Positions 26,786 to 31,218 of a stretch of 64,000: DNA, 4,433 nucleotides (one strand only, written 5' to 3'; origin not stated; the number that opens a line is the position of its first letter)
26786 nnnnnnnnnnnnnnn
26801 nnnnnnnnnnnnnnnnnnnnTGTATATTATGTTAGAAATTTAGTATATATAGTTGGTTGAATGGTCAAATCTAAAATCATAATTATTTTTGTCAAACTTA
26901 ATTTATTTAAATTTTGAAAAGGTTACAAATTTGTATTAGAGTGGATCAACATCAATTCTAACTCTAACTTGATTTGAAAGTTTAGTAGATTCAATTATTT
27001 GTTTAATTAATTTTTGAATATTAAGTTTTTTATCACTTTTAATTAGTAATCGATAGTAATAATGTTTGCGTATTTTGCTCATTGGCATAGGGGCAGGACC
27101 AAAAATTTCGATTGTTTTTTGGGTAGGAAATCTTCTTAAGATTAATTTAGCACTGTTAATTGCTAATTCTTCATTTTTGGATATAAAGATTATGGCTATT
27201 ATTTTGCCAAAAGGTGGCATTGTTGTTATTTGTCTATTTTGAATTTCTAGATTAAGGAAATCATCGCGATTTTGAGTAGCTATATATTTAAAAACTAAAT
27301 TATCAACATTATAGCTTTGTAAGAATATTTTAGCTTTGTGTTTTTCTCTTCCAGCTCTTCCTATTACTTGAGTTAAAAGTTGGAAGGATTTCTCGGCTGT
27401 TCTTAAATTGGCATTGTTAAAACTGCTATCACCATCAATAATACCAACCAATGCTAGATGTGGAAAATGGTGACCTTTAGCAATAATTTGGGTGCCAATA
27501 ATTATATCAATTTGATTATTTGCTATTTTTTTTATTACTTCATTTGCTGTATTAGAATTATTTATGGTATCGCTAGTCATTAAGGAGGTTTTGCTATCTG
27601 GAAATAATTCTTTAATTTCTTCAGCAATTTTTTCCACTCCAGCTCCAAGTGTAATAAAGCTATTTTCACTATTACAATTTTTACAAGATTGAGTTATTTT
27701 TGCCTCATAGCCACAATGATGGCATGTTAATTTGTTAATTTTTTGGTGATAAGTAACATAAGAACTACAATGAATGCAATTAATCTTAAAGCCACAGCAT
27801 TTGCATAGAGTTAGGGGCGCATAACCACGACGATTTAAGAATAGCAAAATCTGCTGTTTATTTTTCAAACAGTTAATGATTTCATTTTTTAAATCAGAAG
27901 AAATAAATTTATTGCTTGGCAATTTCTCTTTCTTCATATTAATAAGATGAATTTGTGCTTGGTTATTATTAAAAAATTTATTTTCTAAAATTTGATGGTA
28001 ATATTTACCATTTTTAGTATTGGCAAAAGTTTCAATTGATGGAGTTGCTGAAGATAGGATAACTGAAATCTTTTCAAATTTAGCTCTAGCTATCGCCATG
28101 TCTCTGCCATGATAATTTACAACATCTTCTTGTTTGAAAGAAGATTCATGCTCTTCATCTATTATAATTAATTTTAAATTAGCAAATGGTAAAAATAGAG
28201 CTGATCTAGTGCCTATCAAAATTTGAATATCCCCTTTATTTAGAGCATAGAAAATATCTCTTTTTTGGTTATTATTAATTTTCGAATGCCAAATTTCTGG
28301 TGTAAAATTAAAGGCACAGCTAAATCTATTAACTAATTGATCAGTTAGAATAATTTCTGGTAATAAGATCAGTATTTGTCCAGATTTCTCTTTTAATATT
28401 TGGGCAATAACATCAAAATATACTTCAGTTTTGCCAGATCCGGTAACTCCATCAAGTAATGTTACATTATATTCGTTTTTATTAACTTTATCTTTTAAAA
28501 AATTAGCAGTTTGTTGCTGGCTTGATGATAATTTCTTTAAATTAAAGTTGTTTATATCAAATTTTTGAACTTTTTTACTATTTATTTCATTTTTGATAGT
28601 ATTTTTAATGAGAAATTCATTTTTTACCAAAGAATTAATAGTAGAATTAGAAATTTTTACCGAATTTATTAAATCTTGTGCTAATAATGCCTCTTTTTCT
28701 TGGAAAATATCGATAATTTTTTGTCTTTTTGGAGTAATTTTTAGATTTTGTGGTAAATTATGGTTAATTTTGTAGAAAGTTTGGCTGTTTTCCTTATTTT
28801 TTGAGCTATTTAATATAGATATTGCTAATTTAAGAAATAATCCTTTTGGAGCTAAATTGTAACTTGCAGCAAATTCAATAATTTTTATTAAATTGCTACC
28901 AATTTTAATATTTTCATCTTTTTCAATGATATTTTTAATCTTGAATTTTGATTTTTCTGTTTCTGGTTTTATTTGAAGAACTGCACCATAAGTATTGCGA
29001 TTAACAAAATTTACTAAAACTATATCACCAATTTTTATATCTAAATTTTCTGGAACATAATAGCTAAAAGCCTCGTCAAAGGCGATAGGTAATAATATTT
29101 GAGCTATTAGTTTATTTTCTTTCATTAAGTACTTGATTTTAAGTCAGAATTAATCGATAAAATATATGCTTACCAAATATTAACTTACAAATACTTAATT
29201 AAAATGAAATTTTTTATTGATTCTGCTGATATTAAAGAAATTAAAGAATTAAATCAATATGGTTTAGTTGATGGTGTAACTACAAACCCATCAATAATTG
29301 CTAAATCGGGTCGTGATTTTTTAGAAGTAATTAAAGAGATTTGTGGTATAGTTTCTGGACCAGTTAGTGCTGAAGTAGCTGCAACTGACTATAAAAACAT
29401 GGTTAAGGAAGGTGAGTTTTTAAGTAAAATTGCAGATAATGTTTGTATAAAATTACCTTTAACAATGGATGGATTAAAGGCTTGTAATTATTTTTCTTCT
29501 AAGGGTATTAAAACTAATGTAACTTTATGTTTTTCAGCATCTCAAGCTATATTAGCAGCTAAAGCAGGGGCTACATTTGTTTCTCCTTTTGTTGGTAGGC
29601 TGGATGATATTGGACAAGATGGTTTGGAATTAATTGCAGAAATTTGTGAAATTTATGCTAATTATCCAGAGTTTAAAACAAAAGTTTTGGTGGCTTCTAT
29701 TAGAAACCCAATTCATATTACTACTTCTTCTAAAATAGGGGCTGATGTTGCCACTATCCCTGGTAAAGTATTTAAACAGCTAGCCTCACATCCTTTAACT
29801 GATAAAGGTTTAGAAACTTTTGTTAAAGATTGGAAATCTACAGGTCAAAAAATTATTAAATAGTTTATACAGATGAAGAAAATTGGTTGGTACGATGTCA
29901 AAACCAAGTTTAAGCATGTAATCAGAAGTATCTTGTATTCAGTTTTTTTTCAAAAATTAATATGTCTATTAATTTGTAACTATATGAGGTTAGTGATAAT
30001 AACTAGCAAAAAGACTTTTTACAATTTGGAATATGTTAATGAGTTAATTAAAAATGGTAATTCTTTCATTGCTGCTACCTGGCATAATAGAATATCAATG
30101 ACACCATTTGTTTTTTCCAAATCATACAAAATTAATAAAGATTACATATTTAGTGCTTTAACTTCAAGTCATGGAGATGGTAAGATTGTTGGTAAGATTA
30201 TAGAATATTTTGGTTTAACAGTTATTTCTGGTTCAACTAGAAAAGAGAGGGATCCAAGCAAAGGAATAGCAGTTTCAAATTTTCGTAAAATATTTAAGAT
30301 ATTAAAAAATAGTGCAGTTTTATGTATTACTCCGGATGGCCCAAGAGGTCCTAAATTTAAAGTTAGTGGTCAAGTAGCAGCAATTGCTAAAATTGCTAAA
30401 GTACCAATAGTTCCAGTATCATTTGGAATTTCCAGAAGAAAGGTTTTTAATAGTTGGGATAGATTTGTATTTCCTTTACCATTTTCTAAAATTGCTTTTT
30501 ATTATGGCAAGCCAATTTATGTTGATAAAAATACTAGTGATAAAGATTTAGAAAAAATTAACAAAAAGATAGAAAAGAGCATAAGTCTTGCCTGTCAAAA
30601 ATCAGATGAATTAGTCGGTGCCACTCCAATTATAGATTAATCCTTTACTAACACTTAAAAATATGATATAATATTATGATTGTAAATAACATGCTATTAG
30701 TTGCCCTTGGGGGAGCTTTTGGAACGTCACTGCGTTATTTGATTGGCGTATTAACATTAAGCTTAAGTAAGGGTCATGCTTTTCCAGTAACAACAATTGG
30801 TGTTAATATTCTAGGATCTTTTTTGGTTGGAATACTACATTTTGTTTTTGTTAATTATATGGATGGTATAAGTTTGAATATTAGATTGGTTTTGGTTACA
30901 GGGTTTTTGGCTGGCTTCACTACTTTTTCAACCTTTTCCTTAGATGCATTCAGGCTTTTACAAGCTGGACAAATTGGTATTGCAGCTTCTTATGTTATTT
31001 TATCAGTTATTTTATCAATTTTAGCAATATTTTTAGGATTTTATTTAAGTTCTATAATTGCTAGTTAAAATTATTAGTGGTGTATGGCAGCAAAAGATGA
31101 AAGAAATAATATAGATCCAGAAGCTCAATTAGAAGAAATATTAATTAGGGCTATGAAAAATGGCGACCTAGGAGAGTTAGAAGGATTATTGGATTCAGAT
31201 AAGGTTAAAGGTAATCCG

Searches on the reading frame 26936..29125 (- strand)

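Call 13: search_protein_families(library=pfam, proteins=[window:26936-29125:-], max_evalue=0.0001)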
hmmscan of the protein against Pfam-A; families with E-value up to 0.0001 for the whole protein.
window:26936-29125:- (729 aa): 6 families
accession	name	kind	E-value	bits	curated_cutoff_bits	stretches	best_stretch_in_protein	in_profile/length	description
PF00270.35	DEAD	-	7.1e-22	78.3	26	1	222-366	17-163/167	DEAD/DEAH box helicase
PF18074.6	PriA_C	-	4.1e-21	76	26.9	1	638-728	1-95/95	Primosomal protein N C-terminal domain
PF17764.6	PriA_3primeBD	-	2.8e-17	62.8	22.7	1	9-102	1-95/96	3'DNA-binding domain (3'BD)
PF04851.21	ResIII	-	6.2e-17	62.4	22.5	1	198-362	3-162/164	Type III restriction enzyme, res subunit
PF00271.37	Helicase_C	-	3e-11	44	23.5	1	512-593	41-108/110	Helicase conserved C-terminal domain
PF18319.7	Zn_ribbon_PriA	-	9.5e-07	29.1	26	1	450-475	1-26/27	PriA DNA helicase Cys-rich region (CRR) domain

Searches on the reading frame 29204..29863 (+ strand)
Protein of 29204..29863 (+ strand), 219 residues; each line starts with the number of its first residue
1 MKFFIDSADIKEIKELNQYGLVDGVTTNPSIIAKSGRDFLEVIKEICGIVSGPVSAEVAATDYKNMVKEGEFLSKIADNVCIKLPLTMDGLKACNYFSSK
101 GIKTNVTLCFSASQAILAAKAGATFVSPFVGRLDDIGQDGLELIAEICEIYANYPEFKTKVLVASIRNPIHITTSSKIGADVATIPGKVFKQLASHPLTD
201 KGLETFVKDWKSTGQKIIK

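Call 13: search_protein_families(library=pfam, proteins=[window:29204-29863:+], max_evalue=0.0001)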
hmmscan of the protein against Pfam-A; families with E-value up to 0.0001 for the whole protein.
window:29204-29863:+ (219 aa): 1 family
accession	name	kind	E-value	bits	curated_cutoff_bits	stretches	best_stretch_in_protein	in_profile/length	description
PF00923.25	TAL_FSA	-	5.2e-63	213.5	27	1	3-216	1-284/285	Transaldolase/Fructose-6-phosphate aldolase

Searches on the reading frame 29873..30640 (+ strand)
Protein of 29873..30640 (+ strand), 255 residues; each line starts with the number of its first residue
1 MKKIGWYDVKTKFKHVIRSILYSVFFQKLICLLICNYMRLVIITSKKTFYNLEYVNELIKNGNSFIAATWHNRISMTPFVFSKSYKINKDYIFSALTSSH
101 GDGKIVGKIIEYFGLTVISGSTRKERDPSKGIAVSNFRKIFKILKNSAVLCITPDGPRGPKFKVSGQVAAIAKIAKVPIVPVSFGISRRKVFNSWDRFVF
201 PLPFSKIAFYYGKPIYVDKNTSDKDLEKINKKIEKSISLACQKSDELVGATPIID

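Call 14: search_protein_families(library=pfam, proteins=[window:29873-30640:+], max_evalue=0.0001)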
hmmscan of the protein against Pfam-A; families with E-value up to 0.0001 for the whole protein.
window:29873-30640:+ (255 aa): 1 family
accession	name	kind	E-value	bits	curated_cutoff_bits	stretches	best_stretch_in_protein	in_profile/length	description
PF04028.18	DUF374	-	1.6e-15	56.9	26.8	1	89-160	4-68/69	Domain of unknown function (DUF374)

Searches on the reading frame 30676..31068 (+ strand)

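Call 14: search_protein_families(library=pfam, proteins=[window:30676-31068:+], max_evalue=0.0001)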
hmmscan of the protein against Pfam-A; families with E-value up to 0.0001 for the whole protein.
window:30676-31068:+ (130 aa): 1 family
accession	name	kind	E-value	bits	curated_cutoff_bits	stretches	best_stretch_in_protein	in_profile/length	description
PF02537.21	CRCB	-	1.4e-25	90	32.9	1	7-122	1-103/103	CrcB-like protein, Camphor Resistance (CrcB)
